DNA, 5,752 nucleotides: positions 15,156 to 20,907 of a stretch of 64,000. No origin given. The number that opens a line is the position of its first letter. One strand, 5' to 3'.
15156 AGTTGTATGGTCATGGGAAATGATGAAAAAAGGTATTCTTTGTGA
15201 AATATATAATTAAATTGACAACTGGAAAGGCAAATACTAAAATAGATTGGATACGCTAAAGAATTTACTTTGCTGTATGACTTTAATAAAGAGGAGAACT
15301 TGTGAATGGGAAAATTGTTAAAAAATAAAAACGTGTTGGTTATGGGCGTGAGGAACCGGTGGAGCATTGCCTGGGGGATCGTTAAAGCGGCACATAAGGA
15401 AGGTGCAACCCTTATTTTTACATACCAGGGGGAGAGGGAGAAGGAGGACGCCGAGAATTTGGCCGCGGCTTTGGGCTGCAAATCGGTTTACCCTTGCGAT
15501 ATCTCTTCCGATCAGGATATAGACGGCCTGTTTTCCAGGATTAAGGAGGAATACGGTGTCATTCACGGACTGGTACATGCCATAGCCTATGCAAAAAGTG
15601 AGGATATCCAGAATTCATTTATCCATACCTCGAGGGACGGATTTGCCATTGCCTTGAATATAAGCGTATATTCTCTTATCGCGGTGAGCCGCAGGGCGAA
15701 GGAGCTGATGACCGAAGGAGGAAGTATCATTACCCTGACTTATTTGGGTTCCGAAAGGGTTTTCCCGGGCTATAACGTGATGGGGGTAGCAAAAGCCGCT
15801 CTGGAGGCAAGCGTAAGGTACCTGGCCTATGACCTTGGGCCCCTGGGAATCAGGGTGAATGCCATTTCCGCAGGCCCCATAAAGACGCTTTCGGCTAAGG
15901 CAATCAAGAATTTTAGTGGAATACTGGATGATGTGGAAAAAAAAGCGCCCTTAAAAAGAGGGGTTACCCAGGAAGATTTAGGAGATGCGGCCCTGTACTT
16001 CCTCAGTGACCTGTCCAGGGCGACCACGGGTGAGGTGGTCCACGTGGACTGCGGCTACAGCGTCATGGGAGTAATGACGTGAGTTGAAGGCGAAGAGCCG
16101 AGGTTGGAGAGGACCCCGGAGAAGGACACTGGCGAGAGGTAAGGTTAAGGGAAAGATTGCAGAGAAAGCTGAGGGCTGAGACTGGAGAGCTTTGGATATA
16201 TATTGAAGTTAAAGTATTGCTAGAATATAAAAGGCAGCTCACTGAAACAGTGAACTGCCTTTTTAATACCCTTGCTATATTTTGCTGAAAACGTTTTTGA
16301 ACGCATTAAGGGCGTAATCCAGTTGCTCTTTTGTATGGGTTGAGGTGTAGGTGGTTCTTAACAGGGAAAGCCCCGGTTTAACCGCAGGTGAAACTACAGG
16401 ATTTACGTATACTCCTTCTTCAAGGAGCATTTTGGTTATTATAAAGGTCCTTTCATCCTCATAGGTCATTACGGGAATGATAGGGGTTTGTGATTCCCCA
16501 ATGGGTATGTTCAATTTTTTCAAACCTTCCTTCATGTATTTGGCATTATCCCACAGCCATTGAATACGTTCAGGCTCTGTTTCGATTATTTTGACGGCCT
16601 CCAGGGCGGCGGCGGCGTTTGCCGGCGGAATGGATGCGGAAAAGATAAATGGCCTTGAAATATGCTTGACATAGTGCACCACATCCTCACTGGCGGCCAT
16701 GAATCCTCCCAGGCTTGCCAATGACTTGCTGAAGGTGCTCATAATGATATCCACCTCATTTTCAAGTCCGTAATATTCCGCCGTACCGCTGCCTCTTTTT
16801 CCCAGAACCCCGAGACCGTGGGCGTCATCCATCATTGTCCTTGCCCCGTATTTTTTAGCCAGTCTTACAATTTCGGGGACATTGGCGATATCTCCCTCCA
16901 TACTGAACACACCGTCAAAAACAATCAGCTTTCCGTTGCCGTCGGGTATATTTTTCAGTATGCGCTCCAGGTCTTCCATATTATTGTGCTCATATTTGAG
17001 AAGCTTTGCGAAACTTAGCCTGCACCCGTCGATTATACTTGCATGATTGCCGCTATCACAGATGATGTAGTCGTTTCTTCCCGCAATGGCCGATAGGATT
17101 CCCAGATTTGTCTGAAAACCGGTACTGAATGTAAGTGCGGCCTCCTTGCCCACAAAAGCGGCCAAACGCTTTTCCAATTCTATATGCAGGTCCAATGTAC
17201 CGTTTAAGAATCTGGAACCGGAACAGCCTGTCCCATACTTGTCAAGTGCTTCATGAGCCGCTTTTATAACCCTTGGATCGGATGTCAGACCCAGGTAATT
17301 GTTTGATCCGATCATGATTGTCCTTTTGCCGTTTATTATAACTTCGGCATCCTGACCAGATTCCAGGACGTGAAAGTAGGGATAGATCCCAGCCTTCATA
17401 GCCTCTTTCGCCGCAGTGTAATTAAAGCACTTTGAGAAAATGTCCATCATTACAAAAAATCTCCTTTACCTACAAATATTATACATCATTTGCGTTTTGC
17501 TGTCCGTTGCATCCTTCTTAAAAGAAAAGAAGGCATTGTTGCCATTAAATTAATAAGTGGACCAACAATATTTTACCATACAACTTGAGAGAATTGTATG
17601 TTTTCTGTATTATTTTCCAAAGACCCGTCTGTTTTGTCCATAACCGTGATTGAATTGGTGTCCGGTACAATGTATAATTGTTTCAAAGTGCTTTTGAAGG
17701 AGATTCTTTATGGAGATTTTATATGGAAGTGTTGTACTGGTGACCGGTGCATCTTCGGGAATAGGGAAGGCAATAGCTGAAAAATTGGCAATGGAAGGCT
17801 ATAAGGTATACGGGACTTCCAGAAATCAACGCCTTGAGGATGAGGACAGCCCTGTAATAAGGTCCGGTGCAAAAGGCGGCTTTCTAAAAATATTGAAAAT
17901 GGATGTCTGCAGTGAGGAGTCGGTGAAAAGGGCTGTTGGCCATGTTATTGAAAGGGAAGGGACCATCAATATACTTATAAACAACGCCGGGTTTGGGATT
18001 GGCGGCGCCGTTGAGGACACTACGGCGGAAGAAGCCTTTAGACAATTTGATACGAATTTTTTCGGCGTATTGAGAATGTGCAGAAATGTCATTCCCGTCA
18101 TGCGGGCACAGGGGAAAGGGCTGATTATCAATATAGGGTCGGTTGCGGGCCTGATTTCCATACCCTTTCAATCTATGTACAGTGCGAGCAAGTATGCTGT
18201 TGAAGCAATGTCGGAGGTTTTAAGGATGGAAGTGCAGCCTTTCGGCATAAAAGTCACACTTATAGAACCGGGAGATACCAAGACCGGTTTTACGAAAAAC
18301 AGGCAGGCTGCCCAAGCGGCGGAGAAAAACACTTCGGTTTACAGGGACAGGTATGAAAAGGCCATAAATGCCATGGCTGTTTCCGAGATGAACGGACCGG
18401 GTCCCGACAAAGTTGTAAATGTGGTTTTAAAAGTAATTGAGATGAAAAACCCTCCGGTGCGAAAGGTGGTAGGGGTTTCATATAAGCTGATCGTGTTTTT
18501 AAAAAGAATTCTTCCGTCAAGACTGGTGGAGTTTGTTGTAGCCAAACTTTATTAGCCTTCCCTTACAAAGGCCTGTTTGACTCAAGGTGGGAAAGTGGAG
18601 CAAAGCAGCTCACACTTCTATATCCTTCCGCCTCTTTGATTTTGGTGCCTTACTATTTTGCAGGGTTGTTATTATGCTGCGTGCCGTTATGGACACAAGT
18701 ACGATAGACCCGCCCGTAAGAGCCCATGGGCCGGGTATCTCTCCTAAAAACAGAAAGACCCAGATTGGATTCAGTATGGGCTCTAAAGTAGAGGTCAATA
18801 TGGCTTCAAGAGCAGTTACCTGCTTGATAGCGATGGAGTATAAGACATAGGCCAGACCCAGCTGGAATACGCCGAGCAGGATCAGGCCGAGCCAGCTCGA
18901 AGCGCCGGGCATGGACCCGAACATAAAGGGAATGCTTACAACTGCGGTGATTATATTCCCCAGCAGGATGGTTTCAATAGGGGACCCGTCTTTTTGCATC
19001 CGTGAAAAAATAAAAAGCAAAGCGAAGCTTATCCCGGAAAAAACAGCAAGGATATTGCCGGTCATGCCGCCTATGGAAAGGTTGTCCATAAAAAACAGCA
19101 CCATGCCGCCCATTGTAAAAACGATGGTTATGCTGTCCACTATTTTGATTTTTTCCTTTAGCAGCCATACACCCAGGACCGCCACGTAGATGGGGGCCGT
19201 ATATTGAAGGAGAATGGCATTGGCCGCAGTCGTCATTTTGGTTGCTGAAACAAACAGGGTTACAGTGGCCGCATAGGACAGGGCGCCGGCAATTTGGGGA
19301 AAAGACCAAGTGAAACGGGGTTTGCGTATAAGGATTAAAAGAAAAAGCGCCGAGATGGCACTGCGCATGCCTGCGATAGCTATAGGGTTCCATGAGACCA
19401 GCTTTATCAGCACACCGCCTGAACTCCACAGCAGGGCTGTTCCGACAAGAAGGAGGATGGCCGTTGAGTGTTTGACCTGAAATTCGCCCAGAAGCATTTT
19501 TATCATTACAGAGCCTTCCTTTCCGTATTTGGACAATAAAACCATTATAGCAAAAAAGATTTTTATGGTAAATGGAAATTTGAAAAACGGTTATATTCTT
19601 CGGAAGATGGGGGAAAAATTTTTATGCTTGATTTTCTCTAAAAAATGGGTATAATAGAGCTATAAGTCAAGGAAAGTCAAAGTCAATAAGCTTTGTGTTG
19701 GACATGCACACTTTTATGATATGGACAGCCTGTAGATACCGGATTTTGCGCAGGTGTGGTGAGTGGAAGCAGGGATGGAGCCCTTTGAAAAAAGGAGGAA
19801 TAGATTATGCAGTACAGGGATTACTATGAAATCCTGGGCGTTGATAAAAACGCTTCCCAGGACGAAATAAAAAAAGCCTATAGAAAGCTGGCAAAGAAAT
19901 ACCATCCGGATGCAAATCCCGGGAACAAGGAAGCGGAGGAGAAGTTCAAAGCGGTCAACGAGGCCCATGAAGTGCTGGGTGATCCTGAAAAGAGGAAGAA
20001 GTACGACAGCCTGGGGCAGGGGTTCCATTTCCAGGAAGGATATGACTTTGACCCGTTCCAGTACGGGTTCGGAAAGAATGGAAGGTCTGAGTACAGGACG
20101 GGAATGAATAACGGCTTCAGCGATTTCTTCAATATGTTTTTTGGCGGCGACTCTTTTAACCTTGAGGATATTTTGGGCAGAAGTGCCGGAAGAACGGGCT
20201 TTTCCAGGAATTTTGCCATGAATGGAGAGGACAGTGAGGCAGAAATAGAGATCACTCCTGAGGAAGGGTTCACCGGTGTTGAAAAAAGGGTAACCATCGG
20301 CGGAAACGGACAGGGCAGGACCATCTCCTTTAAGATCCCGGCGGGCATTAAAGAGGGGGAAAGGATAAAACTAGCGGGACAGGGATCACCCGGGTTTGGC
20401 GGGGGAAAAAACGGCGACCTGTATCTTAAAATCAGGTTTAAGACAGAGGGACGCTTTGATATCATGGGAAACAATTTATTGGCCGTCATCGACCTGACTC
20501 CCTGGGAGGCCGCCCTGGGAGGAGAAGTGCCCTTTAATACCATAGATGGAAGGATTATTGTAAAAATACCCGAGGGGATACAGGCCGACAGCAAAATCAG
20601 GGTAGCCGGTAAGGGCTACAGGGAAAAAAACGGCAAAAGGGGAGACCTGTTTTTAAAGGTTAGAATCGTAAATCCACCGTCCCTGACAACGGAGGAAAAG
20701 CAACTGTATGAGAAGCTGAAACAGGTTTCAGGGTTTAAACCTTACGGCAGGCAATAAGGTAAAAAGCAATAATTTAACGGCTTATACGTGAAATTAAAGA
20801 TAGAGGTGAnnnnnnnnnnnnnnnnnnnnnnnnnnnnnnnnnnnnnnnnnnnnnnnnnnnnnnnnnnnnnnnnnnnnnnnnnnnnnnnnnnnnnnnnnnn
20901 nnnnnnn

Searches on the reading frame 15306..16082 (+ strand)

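Call 42: search_protein_families(library=pfam, proteins=[window:15306-16082:+], max_evalue=0.00001)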
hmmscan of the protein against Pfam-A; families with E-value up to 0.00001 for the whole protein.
window:15306-16082:+ (258 aa): 2 families
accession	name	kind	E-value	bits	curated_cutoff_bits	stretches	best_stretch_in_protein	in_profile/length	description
PF13561.12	adh_short_C2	-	5.3e-87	291.7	27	1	14-252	1-236/236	Enoyl-(Acyl carrier protein) reductase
PF00106.31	adh_short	-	3.3e-18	66.3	26.6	1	20-200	11-190/195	short chain dehydrogenase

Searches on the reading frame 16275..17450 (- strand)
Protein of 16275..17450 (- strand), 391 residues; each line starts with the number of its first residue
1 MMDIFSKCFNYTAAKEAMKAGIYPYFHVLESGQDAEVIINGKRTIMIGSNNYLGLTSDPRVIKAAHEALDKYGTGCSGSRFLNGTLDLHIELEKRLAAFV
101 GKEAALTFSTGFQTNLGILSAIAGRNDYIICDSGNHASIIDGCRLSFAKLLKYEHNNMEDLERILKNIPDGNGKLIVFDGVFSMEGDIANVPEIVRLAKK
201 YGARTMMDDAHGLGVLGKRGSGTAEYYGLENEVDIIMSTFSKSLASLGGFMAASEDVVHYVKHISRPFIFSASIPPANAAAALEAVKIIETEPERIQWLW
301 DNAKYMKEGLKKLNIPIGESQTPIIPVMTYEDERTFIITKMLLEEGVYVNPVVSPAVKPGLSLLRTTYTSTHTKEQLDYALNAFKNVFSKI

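Call 42: search_protein_families(library=pfam, proteins=[window:16275-17450:-], max_evalue=0.00001)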
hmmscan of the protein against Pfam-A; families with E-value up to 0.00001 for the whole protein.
window:16275-17450:- (391 aa): 3 families
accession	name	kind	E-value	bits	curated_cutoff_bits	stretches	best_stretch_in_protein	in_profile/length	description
PF00155.27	Aminotran_1_2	-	4.7e-62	210.7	19.7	1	45-384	4-361/361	Aminotransferase class I and II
PF01212.27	Beta_elim_lyase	-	1.5e-08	34.7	27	1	91-266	36-224/288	Beta-eliminating lyase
PF01053.26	Cys_Met_Meta_PP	-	4.5e-06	25.9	27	1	79-216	47-181/381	Cys/Met metabolism PLP-dependent enzyme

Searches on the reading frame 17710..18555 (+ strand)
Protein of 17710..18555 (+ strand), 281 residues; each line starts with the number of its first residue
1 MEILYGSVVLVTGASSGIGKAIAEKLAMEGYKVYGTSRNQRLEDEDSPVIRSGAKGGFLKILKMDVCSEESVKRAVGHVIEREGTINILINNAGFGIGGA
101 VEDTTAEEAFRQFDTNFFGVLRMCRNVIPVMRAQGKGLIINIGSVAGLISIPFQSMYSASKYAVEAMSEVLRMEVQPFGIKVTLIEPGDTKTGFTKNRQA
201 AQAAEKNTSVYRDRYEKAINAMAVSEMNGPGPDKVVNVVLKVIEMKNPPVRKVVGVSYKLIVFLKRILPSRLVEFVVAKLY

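Call 42: search_protein_families(library=pfam, proteins=[window:17710-18555:+], max_evalue=0.00001)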
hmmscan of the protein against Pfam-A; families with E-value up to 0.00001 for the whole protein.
window:17710-18555:+ (281 aa): 5 families
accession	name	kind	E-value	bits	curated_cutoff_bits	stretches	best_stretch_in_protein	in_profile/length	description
PF00106.31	adh_short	-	2.7e-51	174.3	26.6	1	8-201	2-193/195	short chain dehydrogenase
PF13561.12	adh_short_C2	-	4.9e-39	134.7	27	1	13-207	1-197/236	Enoyl-(Acyl carrier protein) reductase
PF08659.16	KR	-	2.4e-12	47.6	22.6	1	8-173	2-165/180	KR domain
PF08643.16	DUF1776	-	4e-08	33.5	25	1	88-274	96-294/294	Fungal family of unknown function (DUF1776)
PF01370.27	Epimerase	-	3.2e-07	30.4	20.9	1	9-174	1-159/240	NAD dependent epimerase/dehydratase family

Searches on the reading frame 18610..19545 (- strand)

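Call 42: search_protein_families(library=pfam, proteins=[window:18610-19545:-], max_evalue=0.00001)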
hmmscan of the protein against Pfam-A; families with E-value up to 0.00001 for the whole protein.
window:18610-19545:- (311 aa): 1 family
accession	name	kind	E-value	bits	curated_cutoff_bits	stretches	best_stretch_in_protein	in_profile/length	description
PF00892.27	EamA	-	4.4e-32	111.6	28.2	2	28-152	2-134/135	EamA-like transporter family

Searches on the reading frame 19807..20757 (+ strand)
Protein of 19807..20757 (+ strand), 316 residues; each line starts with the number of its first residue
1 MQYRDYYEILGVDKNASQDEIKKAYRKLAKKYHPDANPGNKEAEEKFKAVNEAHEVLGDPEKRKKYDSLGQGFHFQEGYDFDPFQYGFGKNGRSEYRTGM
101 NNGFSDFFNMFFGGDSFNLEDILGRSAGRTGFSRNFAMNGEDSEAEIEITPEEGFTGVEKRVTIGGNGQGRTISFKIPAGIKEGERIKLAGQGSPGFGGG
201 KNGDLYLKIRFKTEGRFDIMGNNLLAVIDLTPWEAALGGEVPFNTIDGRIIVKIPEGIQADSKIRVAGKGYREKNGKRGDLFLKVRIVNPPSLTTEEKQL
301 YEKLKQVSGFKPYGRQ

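Call 42: search_protein_families(library=pfam, proteins=[window:19807-20757:+], max_evalue=0.00001)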
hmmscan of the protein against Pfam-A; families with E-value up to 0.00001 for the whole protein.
window:19807-20757:+ (316 aa): 2 families
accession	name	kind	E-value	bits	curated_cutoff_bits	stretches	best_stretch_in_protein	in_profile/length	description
PF01556.23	DnaJ_C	-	5.7e-37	127.5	26.6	1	144-290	2-152/152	DnaJ C terminal domain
PF00226.36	DnaJ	-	1.2e-30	105.9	27.8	1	5-67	1-63/63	DnaJ domain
